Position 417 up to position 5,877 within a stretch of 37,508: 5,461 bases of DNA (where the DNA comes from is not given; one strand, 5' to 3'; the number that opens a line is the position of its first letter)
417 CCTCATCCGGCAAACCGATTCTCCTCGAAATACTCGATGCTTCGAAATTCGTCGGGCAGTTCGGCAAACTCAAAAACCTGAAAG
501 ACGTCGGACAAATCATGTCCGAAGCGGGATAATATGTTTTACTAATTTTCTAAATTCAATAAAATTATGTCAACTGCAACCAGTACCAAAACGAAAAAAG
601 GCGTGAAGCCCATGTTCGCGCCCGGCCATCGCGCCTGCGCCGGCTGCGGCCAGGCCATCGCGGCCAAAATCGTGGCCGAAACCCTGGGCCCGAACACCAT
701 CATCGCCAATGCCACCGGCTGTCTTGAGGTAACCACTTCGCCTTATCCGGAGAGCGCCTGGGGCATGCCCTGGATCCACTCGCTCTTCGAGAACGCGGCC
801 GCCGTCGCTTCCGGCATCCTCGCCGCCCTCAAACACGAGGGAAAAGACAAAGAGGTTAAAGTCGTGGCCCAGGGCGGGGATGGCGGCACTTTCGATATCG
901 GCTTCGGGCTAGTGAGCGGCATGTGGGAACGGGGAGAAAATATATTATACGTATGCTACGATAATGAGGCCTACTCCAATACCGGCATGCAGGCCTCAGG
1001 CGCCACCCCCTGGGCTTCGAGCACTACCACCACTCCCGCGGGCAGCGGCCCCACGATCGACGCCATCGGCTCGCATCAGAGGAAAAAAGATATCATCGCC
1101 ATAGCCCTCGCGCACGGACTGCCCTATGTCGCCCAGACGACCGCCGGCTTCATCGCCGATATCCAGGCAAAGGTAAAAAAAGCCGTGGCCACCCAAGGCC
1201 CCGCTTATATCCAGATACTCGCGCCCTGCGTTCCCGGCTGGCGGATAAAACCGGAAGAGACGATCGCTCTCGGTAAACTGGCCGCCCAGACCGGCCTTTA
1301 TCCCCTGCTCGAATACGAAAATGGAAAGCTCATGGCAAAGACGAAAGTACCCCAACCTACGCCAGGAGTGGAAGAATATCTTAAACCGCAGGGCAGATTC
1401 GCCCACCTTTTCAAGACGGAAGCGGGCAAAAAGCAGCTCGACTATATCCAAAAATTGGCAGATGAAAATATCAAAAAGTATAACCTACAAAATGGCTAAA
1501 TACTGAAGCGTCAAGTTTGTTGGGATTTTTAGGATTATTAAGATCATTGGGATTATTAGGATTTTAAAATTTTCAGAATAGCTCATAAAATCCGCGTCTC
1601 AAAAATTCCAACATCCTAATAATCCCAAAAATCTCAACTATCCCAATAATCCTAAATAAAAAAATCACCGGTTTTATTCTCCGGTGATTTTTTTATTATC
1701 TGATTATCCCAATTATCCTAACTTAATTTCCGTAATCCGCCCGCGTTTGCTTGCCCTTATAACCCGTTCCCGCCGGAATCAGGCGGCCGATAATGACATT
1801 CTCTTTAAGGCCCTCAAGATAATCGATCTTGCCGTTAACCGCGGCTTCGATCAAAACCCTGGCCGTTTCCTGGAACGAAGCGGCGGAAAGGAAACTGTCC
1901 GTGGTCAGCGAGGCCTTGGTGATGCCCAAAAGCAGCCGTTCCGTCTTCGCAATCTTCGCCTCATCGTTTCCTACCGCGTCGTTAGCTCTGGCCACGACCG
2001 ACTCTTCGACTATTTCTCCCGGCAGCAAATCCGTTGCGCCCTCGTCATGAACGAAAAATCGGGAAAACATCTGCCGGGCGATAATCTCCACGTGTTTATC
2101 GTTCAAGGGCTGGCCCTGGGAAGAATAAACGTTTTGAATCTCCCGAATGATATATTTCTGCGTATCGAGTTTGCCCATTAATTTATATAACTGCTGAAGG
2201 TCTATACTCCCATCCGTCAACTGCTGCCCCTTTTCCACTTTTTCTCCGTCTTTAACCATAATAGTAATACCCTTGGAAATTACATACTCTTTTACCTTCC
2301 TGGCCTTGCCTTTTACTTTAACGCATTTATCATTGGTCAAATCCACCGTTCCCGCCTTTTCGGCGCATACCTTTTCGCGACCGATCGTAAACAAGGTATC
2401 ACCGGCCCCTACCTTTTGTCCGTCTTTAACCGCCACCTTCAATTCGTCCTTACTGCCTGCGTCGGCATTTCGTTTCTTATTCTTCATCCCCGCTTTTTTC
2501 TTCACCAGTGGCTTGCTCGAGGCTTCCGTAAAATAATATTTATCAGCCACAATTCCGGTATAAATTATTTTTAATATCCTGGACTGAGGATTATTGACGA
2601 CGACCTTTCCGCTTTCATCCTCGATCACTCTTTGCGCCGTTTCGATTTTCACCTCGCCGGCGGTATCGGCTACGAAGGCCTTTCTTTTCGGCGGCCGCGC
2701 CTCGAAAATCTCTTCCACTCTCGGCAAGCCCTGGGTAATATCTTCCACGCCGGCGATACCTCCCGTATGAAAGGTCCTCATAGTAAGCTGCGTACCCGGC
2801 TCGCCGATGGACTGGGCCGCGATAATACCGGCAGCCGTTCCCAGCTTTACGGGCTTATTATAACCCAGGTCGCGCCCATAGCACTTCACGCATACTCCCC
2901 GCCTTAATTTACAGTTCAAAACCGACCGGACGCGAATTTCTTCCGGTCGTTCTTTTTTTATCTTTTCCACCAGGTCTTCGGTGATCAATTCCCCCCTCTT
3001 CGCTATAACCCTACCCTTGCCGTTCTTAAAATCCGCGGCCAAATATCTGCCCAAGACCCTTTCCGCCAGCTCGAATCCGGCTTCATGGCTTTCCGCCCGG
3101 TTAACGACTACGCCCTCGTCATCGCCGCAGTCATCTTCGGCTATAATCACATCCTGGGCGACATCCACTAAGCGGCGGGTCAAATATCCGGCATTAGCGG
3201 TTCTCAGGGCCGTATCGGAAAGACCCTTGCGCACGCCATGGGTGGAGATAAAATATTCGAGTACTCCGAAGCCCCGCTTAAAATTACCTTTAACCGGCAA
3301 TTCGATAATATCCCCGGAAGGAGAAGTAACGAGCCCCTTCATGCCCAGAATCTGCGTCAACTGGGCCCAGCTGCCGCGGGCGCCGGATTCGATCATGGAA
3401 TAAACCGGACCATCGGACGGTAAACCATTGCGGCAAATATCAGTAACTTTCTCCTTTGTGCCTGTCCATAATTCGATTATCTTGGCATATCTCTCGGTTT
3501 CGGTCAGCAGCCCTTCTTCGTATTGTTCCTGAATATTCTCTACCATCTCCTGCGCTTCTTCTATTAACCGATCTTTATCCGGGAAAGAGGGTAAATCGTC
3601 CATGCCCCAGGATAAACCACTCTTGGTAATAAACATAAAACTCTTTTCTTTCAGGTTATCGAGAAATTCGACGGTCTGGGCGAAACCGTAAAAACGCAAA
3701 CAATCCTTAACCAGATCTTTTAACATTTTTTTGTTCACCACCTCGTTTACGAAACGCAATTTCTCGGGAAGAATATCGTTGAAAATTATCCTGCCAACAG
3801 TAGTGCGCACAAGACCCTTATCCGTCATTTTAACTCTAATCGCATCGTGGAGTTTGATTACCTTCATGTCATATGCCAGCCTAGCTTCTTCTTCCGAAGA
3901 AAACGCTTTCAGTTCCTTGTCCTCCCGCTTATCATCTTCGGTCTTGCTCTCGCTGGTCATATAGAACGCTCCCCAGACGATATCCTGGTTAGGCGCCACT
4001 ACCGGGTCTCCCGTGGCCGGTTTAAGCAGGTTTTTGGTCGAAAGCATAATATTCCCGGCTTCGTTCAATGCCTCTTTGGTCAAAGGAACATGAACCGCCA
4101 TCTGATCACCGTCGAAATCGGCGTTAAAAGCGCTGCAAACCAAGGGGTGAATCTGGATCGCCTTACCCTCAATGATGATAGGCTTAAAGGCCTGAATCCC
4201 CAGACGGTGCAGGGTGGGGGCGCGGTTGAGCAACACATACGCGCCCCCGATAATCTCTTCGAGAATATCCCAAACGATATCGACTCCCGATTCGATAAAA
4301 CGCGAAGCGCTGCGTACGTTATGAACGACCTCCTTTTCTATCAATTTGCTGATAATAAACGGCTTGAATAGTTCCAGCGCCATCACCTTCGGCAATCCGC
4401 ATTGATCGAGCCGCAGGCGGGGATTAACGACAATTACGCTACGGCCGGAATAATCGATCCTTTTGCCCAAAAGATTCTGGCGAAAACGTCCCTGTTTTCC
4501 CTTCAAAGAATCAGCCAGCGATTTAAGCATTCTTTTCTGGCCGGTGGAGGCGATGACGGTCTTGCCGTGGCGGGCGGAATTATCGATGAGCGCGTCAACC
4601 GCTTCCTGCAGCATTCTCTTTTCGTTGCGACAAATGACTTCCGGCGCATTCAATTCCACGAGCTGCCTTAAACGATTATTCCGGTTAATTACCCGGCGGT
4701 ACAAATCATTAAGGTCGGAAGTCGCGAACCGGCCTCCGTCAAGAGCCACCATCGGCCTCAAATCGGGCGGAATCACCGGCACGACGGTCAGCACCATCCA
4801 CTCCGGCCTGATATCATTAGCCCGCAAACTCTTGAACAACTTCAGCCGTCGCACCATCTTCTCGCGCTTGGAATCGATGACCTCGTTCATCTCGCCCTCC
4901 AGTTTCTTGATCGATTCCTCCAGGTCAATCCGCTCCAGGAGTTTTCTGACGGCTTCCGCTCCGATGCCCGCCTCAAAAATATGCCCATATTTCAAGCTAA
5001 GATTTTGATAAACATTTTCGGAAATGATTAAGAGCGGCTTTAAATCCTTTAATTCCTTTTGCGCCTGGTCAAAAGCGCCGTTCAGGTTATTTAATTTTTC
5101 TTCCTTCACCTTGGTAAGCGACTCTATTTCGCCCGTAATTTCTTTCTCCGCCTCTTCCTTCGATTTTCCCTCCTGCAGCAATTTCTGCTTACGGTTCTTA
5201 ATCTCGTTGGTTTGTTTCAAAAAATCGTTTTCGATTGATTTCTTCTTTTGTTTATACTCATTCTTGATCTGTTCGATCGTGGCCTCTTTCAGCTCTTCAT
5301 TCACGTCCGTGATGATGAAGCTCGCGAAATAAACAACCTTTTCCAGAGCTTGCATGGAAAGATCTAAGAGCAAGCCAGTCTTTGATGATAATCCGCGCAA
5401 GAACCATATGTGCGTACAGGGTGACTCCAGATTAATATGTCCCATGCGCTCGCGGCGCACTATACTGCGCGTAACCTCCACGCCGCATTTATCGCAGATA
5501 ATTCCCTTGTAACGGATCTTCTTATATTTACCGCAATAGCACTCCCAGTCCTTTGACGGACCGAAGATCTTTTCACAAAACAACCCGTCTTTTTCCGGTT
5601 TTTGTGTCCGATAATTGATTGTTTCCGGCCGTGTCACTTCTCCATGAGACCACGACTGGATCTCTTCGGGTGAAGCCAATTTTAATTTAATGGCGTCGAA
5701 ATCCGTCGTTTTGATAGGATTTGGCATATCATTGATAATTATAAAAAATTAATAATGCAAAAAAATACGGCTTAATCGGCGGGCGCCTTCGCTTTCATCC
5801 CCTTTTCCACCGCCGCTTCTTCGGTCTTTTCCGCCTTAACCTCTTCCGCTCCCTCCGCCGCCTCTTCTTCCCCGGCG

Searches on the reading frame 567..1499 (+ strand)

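Call 65: search_protein_families(library=pfam, proteins=[window:567-1499:+])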
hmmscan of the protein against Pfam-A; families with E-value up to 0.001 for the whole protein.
window:567-1499:+ (310 aa): 1 family
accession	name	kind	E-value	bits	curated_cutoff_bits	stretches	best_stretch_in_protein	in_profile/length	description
PF02775.26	TPP_enzyme_C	-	5.4e-20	72.2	21.9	1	50-217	2-151/151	Thiamine pyrophosphate enzyme, C-terminal TPP binding domain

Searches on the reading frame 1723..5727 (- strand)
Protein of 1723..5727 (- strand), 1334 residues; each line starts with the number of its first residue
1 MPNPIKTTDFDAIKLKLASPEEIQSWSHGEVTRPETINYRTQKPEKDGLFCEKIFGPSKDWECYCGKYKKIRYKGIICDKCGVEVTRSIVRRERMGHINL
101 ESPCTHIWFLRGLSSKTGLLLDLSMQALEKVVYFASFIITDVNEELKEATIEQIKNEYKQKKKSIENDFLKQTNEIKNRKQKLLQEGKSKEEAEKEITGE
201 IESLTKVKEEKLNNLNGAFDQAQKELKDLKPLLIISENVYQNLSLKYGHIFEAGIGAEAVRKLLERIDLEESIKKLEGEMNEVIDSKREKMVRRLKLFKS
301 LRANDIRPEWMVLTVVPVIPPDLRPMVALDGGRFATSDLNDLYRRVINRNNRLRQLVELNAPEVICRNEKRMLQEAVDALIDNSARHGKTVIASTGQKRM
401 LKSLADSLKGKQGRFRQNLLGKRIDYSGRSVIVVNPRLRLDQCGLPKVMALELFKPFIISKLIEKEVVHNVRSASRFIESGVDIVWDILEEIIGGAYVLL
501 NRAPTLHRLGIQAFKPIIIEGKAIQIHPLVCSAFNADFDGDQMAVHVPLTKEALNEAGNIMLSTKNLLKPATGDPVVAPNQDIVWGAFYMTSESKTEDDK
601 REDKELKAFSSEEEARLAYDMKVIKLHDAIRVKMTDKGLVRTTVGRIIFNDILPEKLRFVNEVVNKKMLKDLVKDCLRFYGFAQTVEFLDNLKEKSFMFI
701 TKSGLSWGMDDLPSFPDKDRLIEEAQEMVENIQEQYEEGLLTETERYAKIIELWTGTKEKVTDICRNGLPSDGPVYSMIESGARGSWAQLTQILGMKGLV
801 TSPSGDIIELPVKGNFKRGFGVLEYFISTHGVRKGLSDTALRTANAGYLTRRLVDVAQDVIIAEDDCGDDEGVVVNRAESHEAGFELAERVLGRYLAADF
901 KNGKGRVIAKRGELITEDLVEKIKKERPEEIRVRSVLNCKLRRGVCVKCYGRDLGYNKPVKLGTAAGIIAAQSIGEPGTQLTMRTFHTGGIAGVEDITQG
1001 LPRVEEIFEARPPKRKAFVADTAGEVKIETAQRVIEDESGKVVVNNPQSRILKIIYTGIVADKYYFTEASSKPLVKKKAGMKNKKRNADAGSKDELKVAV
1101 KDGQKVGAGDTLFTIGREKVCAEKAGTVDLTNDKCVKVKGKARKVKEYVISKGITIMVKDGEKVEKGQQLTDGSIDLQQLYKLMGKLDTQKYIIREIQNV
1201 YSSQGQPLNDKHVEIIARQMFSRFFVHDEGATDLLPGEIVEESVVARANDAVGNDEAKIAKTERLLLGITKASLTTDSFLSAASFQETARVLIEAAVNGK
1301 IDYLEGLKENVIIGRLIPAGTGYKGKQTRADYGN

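Call 8: search_protein_families(library=pfam, proteins=[window:1723-5727:-])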
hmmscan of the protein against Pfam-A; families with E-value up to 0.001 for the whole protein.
window:1723-5727:- (1334 aa): 5 families
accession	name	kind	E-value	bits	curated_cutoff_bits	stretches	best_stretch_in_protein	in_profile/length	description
PF04997.17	RNA_pol_Rpb1_1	-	1.6e-78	264.7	39.7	1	9-419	3-312/312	RNA polymerase Rpb1, domain 1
PF04998.22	RNA_pol_Rpb1_5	-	1.4e-58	198.9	28.5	1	819-1273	1-263/267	RNA polymerase Rpb1, domain 5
PF00623.25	RNA_pol_Rpb1_2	-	8.3e-39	133.9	25.3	1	421-562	1-165/166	RNA polymerase Rpb1, domain 2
PF04983.23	RNA_pol_Rpb1_3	-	1.1e-25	90.8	28.9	1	566-712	1-162/162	RNA polymerase Rpb1, domain 3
PF05000.22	RNA_pol_Rpb1_4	-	2.6e-10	40.6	24.8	1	742-816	2-106/107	RNA polymerase Rpb1, domain 4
